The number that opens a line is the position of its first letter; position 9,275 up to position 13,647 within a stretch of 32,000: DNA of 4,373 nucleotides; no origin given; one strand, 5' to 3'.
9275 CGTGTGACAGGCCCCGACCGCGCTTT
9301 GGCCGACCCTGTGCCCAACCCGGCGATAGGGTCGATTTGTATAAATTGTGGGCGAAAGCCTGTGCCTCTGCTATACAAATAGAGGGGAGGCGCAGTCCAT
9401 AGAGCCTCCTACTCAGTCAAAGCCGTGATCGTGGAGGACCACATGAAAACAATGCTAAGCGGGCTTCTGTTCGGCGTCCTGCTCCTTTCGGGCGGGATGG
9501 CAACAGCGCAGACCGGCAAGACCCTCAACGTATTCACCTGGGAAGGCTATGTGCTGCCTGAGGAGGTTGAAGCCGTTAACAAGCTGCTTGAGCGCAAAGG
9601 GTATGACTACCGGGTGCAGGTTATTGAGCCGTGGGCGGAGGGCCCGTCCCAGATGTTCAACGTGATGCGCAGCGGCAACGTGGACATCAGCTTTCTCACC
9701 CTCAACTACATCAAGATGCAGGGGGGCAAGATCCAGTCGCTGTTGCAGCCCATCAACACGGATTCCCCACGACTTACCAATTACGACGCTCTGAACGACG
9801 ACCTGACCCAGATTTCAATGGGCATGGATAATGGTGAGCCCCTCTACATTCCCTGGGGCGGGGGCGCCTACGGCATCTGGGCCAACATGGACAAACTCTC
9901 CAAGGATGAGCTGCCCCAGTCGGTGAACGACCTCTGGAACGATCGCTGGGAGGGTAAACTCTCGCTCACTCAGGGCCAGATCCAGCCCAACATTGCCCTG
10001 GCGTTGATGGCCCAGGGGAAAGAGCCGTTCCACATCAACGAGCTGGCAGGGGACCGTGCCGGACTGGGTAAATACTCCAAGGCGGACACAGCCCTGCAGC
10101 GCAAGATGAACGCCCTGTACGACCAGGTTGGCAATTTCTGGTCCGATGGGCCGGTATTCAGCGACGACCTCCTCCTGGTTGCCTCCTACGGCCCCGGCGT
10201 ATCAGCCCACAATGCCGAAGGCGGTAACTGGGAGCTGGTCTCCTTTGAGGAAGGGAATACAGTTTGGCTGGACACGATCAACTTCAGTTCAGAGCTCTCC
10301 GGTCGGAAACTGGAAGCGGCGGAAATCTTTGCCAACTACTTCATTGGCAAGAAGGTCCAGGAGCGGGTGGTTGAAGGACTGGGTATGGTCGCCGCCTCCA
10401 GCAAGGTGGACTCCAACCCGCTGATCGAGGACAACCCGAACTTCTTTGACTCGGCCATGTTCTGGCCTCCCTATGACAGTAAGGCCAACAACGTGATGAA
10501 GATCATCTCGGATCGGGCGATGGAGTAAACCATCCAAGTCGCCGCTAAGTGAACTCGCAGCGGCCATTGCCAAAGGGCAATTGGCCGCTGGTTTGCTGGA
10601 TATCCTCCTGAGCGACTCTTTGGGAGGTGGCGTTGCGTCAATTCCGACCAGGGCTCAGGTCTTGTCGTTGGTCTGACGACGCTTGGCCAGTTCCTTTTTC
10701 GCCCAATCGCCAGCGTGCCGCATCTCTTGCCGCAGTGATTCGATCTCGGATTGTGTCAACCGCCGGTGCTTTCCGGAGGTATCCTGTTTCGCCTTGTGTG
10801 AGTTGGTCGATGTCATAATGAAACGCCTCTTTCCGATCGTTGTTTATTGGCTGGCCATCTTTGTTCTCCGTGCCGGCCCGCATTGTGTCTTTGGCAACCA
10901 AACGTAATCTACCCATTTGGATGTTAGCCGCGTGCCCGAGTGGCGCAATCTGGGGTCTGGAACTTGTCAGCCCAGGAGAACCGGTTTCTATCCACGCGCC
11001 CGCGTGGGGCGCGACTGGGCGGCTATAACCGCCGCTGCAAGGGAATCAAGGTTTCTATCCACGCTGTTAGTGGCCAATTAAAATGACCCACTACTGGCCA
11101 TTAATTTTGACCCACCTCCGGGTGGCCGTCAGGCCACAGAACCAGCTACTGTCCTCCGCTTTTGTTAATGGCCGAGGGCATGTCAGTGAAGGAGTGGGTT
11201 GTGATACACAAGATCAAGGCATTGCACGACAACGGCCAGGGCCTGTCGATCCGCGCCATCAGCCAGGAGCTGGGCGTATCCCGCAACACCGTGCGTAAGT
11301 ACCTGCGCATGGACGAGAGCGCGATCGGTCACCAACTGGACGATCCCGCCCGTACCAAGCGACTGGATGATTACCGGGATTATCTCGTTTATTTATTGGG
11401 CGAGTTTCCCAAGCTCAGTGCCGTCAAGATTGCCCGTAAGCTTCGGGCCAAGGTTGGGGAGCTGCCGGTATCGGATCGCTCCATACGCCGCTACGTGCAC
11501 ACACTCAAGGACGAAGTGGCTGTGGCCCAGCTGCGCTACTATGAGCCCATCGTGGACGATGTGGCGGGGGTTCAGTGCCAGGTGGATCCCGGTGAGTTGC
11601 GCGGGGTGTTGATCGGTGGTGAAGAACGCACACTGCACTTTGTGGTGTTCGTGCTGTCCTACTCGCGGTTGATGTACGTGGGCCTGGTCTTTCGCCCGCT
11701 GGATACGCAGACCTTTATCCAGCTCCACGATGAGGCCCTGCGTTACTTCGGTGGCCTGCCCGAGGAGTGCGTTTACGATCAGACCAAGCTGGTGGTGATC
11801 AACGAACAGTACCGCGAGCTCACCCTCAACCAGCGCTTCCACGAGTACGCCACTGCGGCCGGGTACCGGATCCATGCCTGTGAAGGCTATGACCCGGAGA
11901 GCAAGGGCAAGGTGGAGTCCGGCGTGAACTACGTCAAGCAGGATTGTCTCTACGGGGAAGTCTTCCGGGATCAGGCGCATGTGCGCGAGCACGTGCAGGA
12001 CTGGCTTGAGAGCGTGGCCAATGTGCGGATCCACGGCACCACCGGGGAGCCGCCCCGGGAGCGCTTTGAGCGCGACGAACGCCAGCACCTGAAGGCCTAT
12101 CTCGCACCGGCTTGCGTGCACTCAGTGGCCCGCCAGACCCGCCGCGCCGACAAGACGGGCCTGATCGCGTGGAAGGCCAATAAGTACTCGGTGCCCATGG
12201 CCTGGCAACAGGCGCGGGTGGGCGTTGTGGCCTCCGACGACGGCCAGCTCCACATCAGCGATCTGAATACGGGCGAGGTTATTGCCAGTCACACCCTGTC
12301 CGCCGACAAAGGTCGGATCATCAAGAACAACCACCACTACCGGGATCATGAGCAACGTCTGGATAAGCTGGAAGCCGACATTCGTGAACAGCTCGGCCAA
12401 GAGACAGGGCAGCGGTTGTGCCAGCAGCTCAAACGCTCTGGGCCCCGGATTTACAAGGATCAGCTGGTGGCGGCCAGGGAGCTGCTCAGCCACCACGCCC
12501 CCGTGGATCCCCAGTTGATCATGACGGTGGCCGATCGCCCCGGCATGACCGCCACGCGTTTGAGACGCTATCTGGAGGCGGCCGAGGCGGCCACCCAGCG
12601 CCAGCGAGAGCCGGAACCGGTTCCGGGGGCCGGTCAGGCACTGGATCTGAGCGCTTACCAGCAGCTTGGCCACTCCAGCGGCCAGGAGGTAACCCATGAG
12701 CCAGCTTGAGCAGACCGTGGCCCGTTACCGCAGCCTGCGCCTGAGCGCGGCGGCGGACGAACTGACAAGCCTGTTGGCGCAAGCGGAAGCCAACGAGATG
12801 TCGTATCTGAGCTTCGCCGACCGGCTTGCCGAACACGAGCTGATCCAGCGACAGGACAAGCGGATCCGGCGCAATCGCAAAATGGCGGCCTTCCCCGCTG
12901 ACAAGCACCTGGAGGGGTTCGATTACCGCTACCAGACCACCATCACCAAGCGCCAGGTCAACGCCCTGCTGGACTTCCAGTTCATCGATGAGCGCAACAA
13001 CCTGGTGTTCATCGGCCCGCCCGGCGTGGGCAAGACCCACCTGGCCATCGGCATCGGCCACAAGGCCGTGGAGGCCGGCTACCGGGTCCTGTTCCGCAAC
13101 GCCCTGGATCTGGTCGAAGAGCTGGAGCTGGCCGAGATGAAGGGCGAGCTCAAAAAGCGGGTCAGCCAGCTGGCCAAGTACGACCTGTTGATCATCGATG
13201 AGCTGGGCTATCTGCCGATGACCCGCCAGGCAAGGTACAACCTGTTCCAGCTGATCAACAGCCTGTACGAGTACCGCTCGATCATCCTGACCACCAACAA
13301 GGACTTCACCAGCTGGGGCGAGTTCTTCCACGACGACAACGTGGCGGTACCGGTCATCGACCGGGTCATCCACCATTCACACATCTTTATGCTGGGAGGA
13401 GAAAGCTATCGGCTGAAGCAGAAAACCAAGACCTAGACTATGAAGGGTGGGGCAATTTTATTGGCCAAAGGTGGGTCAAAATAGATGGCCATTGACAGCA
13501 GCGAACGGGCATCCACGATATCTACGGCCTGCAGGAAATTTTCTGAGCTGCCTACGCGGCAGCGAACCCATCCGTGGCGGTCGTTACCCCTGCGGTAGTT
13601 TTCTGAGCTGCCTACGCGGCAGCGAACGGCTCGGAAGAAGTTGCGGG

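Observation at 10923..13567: IS21 element sits at the junction between two different CRISPR repeat families, with no target-site duplication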

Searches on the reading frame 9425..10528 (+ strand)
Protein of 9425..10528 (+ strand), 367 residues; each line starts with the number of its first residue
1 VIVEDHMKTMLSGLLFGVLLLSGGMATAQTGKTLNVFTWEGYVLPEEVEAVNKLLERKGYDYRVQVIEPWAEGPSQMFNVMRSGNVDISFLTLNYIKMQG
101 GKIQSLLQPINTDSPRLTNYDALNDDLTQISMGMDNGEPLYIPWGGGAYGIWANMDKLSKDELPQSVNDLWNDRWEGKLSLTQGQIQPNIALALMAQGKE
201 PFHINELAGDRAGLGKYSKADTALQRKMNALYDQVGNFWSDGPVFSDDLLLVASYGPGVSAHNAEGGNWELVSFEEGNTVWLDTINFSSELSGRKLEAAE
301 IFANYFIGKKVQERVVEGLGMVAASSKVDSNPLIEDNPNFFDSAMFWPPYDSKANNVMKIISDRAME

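Call 7: search_protein_families(library=pfam, proteins=[window:9425-10528:+])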
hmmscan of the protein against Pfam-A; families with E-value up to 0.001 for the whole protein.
window:9425-10528:+ (367 aa): 2 families
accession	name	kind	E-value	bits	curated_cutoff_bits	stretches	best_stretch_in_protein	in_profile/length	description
PF13343.11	SBP_bac_6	-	2.5e-16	60.4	24.6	1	108-338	31-233/245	Bacterial extracellular solute-binding protein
PF13416.11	SBP_bac_8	-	1.6e-12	48.3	27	1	59-341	10-278/279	Bacterial extracellular solute-binding protein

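Call 17: find_homologous_proteins(query=window:9425-10528:+)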
Query window:9425-10528:+ (367 aa): 325 proteins with E <= 0.001 among 5770 candidates; the best 120 are listed.
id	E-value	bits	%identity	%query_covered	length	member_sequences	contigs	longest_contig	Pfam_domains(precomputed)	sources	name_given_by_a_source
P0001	3.7e-237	805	98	98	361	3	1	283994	PF13416.12,PF13343.12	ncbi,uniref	ncbi:PotD/PotF family extracellular solute-binding protein [Salicola sp. Rm-C-2C1-2]|uniref:ABC tran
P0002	1.3e-182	625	75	100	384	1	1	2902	PF13343.12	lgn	-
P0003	1.3e-162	559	69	97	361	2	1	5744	PF13416.12,PF13343.12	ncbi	-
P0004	1.7e-155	536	66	99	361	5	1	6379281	PF13416.12,PF13343.12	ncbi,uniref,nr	ncbi:spermidine/putrescine-binding periplasmic protein-like [Oleiphilus messinensis]|uniref:Spermidi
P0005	1.3e-151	523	61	100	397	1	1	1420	PF13416.12,PF13343.12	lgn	-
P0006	4.6e-151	521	66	96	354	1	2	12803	PF13416.12,PF13343.12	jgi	-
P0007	2.7e-150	519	64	96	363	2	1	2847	PF13416.12,PF13343.12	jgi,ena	-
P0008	8.5e-150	517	63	97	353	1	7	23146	PF13416.12,PF13343.12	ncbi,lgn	-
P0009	8.7e-149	514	63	98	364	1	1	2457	PF13416.12,PF13343.12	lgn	-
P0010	9.6e-148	510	63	96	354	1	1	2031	PF13416.12,PF13343.12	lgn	-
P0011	2.3e-147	509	63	98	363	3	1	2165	PF13343.12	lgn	-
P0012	3.7e-147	508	65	96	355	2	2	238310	PF13416.12,PF13343.12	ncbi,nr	ncbi:ABC transporter substrate-binding protein [Roseibium aquae]|nr:extracellular solute-binding pro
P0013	4.4e-147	508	65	92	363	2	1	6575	PF13416.12,PF13343.12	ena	-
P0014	8.6e-147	507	65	95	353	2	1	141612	PF13416.12,PF13343.12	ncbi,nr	ncbi:extracellular solute-binding protein [Roseibium hamelinense]|nr:extracellular solute-binding pr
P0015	2.4e-146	506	65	92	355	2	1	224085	PF13416.12,PF13343.12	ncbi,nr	ncbi:spermidine/putrescine ABC transporter substrate-binding protein [Gammaproteobacteria bacterium 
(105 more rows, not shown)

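Call 18: find_encoding_contigs(protein=P0001, flank=10000, max_places=10)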
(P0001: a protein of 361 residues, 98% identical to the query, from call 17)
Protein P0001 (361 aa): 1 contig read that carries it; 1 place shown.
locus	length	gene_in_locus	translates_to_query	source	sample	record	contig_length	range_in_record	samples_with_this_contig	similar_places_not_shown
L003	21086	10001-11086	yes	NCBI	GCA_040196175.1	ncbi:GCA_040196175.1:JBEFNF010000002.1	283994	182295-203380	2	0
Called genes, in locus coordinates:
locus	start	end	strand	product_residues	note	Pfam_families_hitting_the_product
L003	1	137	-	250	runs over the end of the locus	-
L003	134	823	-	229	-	PF00483:NTP_transferase, PF12804:NTP_transf_3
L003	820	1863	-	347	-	PF01636:APH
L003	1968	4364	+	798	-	PF19838:LptD_2, PF04453:LptD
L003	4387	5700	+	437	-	PF13623:SurA_N_2, PF13624:SurA_N_3, PF09312:SurA_N, PF13616:Rotamase_3, PF00639:Rotamase, PF13145:Rotamase_2 (weak), PF13616:Rotamase_3, PF00639:Rotamase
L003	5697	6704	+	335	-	PF04166:PdxA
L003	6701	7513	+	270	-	PF00398:RrnaAD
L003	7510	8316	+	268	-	PF00149:Metallophos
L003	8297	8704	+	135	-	PF04241:DUF423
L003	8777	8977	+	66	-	PF02597:ThiS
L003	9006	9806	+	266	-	PF05690:ThiG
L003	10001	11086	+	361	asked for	PF13416:SBP_bac_8, PF13343:SBP_bac_6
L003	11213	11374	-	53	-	-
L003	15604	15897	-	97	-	PF09827:CRISPR_Cas2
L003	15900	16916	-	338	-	PF01867:Cas_Cas1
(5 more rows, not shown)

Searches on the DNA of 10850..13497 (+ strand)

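Call 10: search_dna_similar(query=window:11065-13497:+, collection=plasmids, mode=near)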
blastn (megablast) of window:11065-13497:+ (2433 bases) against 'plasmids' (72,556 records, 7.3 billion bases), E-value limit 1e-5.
Records with a match: 115; places in all: 119; records where one place covers at least 80% of the query: 111.
Best place of each record, by identity: 80-90% 4; 60-80% 111.
By first word of the organism name: Enterobacter 59; Citrobacter 15; Klebsiella 14; Escherichia 9; Salmonella 6; Proteus 2; Serratia 2; Acinetobacter 1; Providencia 1; Aeromonas 1; and 5 more.
By predicted mobility (MOB-suite, as given by PLSDB): conjugative 103; non-mobilizable 11; mobilizable 1.
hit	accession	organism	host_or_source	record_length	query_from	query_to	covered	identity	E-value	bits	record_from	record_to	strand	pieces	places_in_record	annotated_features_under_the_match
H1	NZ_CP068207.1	Acinetobacter johnsonii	-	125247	1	2433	100%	84.7%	0e+0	2423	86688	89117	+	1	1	istA: IS21 family transposase | istB: IS21-like element helper ATPase IstB | AraC family transcriptional regulator | hypothetical protein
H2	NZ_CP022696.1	Citrobacter farmeri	Homo sapiens,Rectal swab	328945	30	2433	99%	75.3%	0e+0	1105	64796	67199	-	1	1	istA: IS21-like element ISCfr8 family transposase | istB: IS21-like element helper ATPase IstB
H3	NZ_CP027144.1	Enterobacter hormaechei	-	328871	30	2433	99%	75.3%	0e+0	1105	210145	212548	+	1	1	istA: IS21-like element ISCfr8 family transposase | istB: IS21-like element helper ATPase IstB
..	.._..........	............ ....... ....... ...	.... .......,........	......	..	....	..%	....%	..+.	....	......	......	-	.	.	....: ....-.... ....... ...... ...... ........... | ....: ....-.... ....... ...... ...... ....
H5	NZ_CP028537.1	Enterobacter hormaechei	Homo sapiens,Pure Culture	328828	30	2433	99%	75.3%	0e+0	1105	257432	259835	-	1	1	istA: IS21-like element ISCfr8 family transposase | istB: IS21-like element helper ATPase IstB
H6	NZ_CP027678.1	Salmonella enterica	bacterial culture,wild bird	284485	30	2433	99%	75.3%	0e+0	1105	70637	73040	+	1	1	istA: IS21-like element ISCfr8 family transposase | istB: IS21-like element helper ATPase IstB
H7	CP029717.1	Enterobacter cloacae complex sp.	-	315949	30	2433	99%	75.3%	0e+0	1105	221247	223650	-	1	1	IS21-like element ISCfr8 family transposase | ATP-binding protein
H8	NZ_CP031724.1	Enterobacter hormaechei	Homo sapiens,Pure Culture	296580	30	2433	99%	75.3%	0e+0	1105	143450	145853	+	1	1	istA: IS21-like element ISCfr8 family transposase | istB: IS21-like element helper ATPase IstB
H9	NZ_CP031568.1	Enterobacter hormaechei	Homo sapiens,Rectal swab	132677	30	2433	99%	75.3%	0e+0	1105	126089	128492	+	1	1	istA: IS21-like element ISCfr8 family transposase | istB: IS21-like element helper ATPase IstB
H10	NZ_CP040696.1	Citrobacter freundii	Rabbit,single culture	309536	30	2433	99%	75.3%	0e+0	1105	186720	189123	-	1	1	istA: IS21-like element ISCfr8 family transposase | istB: IS21-like element helper ATPase IstB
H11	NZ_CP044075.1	Providencia stuartii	Homo sapiens,clinical isolate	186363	30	2433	99%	75.3%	0e+0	1105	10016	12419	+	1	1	istA: IS21-like element ISCfr8 family transposase | istB: IS21-like element helper ATPase IstB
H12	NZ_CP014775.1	Aeromonas veronii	-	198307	30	2433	99%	75.3%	0e+0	1105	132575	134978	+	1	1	istA: IS21-like element ISCfr8 family transposase | istB: IS21-like element helper ATPase IstB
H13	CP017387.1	Klebsiella pneumoniae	Homo sapiens,urine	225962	30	2433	99%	75.3%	0e+0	1105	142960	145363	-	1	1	integrase | ATP-binding protein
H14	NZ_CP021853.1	Proteus mirabilis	-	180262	30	2433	99%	75.3%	0e+0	1105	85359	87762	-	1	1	istA: IS21-like element ISCfr8 family transposase | istB: IS21-like element helper ATPase IstB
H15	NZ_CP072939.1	Klebsiella pneumoniae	Homo sapiens,mixed culture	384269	30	2433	99%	75.3%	0e+0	1105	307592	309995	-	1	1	istA: IS21-like element ISCfr8 family transposase | istB: IS21-like element helper ATPase IstB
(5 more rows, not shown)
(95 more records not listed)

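Call 11: get_annotated_region(hit=H1, flank=200)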
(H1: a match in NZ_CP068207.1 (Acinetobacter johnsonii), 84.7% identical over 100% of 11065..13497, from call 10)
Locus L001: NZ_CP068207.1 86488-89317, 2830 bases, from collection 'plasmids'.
description: Acinetobacter johnsonii strain FDAARGOS_1092 plasmid unnamed5
organism: Acinetobacter johnsonii (NCBI taxid 40214)
taxonomy: Bacteria; Pseudomonadota; Gammaproteobacteria; Moraxellales; Moraxellaceae; Acinetobacter; Acinetobacter johnsonii
host: -; source: -; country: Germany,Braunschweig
typing (MOB-suite, as given by PLSDB): non-mobilizable
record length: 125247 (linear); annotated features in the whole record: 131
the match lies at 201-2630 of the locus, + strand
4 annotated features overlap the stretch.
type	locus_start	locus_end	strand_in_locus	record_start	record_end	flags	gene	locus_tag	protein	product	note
CDS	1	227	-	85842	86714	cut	-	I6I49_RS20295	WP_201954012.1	AraC family transcriptional regulator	-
CDS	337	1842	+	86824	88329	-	istA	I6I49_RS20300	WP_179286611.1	IS21 family transposase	-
CDS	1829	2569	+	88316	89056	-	istB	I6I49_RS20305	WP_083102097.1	IS21-like element helper ATPase IstB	-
CDS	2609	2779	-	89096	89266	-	-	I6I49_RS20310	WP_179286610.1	hypothetical protein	-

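Call 12: get_annotated_region(hit=H2, flank=200)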
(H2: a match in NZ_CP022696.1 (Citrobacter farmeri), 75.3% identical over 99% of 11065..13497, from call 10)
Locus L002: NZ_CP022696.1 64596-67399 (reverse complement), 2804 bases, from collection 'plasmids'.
description: Citrobacter farmeri strain AUSMDU00008141 plasmid pAUSMDU8141-1, complete sequence
organism: Citrobacter farmeri (NCBI taxid 67824)
taxonomy: Bacteria; Pseudomonadota; Gammaproteobacteria; Enterobacterales; Enterobacteriaceae; Citrobacter; Citrobacter farmeri
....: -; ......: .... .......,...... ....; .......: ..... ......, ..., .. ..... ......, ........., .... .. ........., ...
typing (MOB-suite, as given by PLSDB): conjugative; replicon IncHI2A,rep_cluster_1088; relaxase MOBH; mating-pair formation MPF_F
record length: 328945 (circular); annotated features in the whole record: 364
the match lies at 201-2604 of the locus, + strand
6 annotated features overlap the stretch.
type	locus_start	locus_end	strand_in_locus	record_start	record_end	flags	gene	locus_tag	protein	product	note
CDS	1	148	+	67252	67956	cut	-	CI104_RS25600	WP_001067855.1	IS6-like element IS26 family transposase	GO:0006313 - DNA transposition [Evidence IEA]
CDS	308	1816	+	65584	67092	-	istA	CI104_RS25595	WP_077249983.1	IS21-like element ISCfr8 family transposase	GO:0006313 - DNA transposition [Evidence IEA]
CDS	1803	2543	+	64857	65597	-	istB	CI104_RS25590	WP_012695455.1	IS21-like element helper ATPase IstB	-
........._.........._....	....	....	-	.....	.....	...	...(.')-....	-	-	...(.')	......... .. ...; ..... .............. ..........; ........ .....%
CDS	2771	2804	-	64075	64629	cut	-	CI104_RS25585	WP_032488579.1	aminoglycoside N-acetyltransferase AAC(6')-Ib3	-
predicted_resistance_gene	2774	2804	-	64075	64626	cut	aac(6')-Ib3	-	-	aminoglycoside N-acetyltransferase AAC(6')-Ib3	predicted by amrfinderplus; class AMINOGLYCOSIDE; identity 100.0%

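Call 54: search_rna_families(source=window, start=10850, end=11100, threshold=evalue, max_evalue=1, show_alignments=2)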
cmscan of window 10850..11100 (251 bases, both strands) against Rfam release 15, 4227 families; matches with E-value up to 1: 1.
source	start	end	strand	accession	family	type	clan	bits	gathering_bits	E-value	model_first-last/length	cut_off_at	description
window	10984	11015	-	RF01322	CRISPR-DR9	Gene; CRISPR;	-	16.8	45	0.35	1-37/37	no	CRISPR RNA direct repeat element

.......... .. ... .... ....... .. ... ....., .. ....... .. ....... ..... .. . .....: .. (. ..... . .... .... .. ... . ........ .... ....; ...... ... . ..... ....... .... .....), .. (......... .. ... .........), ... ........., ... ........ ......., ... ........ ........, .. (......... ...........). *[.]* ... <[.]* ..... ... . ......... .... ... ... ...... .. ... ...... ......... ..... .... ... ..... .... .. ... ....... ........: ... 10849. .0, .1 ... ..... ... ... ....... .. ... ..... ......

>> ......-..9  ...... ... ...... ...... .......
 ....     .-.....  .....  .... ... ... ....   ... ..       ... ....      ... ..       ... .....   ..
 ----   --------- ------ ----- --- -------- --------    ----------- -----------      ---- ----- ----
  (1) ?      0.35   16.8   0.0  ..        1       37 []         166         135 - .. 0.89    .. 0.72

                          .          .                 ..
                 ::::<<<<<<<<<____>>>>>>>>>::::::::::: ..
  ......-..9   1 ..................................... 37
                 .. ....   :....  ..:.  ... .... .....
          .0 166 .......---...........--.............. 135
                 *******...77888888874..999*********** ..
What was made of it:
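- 10984..11015 (-): Intact 32-nt type I-C repeat, the trailer-terminal repeat of the former array. Weak Rfam CRISPR-DR9 match on the minus strand, E=0.35 (call 54).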
